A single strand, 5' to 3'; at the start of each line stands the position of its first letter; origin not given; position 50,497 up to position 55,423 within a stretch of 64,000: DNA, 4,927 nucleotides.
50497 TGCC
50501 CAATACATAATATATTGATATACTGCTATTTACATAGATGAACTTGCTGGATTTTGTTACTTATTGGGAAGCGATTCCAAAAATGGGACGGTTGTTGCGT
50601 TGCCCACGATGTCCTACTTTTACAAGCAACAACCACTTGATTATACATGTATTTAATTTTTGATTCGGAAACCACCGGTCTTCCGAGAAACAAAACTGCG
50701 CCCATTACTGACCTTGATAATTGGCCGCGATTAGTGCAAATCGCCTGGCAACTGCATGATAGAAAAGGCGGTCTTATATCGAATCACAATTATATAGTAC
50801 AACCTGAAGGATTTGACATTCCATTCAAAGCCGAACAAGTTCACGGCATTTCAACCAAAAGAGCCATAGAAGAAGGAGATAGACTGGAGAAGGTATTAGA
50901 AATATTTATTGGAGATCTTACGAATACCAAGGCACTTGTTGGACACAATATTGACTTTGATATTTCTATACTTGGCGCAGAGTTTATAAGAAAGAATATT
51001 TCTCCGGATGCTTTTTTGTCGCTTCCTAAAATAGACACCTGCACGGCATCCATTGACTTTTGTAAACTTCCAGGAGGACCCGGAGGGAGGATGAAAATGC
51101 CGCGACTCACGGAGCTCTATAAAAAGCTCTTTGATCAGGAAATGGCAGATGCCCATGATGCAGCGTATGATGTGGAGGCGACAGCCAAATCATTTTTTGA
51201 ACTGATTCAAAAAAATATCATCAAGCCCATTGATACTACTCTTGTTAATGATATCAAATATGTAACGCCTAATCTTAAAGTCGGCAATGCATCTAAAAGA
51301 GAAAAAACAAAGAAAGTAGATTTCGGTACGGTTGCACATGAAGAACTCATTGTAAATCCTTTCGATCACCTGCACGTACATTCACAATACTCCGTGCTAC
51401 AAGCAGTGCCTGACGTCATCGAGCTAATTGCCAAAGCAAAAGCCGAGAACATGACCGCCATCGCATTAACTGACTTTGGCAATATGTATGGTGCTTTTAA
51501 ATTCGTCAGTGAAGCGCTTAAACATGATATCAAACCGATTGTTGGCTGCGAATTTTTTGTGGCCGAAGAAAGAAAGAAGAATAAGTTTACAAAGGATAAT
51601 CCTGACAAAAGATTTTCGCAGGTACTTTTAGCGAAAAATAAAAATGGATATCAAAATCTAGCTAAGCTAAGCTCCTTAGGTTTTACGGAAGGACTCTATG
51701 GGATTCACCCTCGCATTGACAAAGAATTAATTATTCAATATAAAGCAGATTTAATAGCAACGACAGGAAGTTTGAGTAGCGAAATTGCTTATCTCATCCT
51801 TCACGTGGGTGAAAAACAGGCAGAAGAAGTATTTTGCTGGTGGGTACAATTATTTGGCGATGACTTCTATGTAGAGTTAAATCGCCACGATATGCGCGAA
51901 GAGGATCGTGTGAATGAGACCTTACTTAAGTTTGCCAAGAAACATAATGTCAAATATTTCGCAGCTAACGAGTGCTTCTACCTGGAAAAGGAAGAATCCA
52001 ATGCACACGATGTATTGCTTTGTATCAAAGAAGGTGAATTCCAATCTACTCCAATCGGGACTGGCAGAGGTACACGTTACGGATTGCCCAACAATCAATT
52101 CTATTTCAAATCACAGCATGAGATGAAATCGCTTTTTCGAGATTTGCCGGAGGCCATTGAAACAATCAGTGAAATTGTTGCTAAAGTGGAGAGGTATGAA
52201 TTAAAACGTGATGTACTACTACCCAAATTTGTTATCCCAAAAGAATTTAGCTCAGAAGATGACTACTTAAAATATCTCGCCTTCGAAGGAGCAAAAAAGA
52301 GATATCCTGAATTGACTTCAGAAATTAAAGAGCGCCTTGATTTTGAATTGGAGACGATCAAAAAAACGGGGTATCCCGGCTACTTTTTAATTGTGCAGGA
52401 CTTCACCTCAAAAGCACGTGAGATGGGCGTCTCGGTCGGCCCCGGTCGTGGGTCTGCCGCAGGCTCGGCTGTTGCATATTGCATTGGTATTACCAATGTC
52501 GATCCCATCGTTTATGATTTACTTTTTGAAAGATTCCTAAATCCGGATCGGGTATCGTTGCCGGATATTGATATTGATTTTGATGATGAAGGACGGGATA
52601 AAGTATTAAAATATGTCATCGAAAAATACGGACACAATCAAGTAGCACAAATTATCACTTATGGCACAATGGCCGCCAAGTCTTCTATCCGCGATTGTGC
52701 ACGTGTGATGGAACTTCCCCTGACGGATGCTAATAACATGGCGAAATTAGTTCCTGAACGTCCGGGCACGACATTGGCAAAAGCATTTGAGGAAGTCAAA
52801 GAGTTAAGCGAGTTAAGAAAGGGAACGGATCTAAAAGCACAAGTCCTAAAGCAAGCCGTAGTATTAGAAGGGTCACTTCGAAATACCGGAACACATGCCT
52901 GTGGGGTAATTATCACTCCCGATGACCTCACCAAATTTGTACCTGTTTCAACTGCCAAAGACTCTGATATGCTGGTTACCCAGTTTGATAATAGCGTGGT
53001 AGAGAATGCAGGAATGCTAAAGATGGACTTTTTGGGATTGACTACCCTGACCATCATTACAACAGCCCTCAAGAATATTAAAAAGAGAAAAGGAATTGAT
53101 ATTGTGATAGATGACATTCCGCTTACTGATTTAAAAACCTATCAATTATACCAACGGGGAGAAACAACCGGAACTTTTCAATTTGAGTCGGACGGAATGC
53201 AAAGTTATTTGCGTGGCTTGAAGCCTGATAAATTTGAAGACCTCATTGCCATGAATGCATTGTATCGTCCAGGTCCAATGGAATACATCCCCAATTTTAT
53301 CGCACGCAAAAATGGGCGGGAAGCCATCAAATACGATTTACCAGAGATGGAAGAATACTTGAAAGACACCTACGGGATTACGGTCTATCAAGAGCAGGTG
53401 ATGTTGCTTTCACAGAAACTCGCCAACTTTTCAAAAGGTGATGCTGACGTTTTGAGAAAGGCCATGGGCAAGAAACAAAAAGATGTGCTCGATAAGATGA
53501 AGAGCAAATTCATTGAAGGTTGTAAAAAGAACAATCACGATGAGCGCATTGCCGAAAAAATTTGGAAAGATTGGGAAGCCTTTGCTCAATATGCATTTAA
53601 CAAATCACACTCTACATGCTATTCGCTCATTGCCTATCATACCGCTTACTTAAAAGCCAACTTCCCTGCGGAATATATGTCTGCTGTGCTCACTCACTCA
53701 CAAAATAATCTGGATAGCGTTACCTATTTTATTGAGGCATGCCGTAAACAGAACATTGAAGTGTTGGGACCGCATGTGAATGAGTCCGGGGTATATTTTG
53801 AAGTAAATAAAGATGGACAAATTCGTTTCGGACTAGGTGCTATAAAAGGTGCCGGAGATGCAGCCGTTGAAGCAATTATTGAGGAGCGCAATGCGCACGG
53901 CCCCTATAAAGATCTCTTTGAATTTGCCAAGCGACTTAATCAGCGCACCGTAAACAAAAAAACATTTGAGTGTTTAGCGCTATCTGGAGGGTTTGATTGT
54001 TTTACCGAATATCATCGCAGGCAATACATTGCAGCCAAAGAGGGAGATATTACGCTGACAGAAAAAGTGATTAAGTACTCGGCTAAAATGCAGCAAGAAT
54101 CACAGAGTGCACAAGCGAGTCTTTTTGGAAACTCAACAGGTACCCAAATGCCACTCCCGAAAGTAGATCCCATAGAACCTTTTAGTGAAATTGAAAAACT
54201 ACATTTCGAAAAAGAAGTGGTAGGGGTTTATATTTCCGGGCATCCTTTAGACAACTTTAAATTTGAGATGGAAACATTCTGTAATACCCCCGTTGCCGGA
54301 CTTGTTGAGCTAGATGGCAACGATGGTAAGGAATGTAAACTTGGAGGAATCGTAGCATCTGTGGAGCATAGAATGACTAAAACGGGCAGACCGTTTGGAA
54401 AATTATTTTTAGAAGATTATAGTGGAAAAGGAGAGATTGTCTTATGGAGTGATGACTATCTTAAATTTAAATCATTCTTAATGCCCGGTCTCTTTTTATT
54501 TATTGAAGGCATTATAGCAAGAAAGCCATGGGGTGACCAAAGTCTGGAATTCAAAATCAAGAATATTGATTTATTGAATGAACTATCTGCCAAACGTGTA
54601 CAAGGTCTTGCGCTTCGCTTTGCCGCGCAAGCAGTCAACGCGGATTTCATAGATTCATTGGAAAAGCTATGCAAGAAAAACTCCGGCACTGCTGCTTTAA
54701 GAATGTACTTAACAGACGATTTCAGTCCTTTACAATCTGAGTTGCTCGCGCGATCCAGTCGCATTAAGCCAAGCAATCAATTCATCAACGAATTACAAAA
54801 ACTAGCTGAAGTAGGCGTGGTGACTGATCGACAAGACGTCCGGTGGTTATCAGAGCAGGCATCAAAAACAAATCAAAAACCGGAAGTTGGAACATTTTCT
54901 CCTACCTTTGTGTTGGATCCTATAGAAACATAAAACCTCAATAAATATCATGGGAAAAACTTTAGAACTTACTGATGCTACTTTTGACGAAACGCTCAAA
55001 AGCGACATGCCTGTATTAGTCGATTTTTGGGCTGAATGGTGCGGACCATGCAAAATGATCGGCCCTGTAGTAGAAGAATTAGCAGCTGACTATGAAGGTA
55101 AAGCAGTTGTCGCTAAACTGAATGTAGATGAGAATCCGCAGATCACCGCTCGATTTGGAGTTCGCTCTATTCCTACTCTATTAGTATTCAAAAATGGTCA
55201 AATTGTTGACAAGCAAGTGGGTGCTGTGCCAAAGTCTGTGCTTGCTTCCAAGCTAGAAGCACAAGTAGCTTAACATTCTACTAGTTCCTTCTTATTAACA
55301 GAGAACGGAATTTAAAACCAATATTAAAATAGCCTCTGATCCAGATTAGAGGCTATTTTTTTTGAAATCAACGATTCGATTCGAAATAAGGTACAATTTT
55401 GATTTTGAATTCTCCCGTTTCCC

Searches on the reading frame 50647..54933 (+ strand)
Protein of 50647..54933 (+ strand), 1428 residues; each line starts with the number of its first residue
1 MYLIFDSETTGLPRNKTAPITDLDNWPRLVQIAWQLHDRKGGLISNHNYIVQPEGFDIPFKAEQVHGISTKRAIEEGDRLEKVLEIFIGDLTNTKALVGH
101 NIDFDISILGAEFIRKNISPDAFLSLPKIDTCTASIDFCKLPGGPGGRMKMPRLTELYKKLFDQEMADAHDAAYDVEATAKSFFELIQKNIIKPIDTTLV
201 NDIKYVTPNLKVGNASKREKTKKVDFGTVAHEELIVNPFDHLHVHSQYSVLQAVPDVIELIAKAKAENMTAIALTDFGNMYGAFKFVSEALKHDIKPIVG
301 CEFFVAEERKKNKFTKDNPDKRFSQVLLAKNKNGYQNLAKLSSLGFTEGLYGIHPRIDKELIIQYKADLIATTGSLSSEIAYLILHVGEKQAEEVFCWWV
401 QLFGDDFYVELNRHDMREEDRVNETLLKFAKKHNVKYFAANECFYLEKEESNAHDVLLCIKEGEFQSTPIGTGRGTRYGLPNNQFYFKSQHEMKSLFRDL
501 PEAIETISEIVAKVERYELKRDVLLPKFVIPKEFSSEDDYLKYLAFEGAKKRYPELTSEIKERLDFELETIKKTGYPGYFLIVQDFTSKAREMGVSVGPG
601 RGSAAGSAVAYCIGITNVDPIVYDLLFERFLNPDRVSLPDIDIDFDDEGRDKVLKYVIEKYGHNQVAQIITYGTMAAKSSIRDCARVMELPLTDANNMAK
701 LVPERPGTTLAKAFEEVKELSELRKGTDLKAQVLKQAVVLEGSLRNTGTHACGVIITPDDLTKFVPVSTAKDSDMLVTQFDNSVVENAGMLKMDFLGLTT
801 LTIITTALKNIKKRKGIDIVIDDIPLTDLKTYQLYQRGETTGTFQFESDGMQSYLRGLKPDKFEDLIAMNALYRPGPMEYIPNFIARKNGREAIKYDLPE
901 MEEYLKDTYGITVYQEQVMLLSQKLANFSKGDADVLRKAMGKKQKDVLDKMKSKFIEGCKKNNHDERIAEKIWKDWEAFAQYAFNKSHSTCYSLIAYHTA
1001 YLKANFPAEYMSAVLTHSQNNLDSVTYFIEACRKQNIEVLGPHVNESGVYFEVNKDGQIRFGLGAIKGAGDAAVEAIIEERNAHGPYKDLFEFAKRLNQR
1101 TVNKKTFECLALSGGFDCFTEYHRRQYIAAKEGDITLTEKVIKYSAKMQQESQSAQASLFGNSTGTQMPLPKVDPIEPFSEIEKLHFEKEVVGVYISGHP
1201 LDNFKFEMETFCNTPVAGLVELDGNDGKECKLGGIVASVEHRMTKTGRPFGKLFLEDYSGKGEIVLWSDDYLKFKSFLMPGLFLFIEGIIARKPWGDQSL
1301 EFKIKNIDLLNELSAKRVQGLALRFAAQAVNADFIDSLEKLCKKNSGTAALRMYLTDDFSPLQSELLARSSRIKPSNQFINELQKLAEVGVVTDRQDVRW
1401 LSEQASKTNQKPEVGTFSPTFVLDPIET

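Call 14: search_protein_families(library=pfam, proteins=[window:50647-54933:+])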
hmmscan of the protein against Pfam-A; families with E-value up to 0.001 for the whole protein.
window:50647-54933:+ (1428 aa): 6 families
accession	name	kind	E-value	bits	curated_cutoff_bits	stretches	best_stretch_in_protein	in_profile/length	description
PF07733.18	DNA_pol3_alpha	-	2.2e-96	322.9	23.9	1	540-797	2-260/260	Bacterial DNA polymerase III alpha NTPase domain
PF17657.6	DNA_pol3_finger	-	5.9e-63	211.6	22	1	800-963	1-166/166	Bacterial DNA polymerase III alpha subunit finger domain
PF02811.25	PHP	-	1.7e-45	155.7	26.4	1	241-414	1-164/164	PHP domain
PF14579.12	HHH_6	-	5.5e-28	97.4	25.6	1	1036-1126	1-89/90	Helix-hairpin-helix motif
PF00929.31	RNase_T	-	6.9e-10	40.1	24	1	3-183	1-164/164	Exonuclease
PF01336.31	tRNA_anti-codon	-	9.7e-06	25.9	27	1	1232-1309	3-74/75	OB-fold nucleic acid binding domain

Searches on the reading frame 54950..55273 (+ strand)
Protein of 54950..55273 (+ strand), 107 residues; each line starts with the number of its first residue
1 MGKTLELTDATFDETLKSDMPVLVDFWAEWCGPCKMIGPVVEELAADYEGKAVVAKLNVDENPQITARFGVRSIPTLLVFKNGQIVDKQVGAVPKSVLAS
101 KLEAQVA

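Call 14: search_protein_families(library=pfam, proteins=[window:54950-55273:+])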
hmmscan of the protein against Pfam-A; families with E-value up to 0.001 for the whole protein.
window:54950-55273:+ (107 aa): 10 families
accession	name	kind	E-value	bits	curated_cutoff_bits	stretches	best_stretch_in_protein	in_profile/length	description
PF00085.26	Thioredoxin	-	2.3e-33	114.7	23.5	1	4-103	2-102/103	Thioredoxin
PF13098.12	Thioredoxin_2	-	6.4e-09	36.5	27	1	20-101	6-103/104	Thioredoxin-like domain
PF13905.12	Thioredoxin_8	-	2.1e-06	28.4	27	1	21-60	3-44/94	Thioredoxin-like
PF14595.12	Thioredoxin_9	-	1.6e-05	25.3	25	1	23-97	46-121/129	Thioredoxin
PF13899.12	Thioredoxin_7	-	9e-05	23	27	1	9-80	7-81/83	Thioredoxin-like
PF04756.19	OST3_OST6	-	0.00014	21.8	27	1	5-82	14-104/294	OST3 / OST6 family, transporter family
PF08534.16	Redoxin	-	0.00015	22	26.6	0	20-62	29-73/148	Redoxin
PF13192.12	Thioredoxin_3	-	0.00018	21.9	24.8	1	31-95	10-67/76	Thioredoxin domain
PF00578.27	AhpC-TSA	-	0.00043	20.7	26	1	18-91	24-99/124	AhpC/TSA family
PF07449.17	HyaE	-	0.00076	19.9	22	0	40-86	49-96/108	Hydrogenase-1 expression protein HyaE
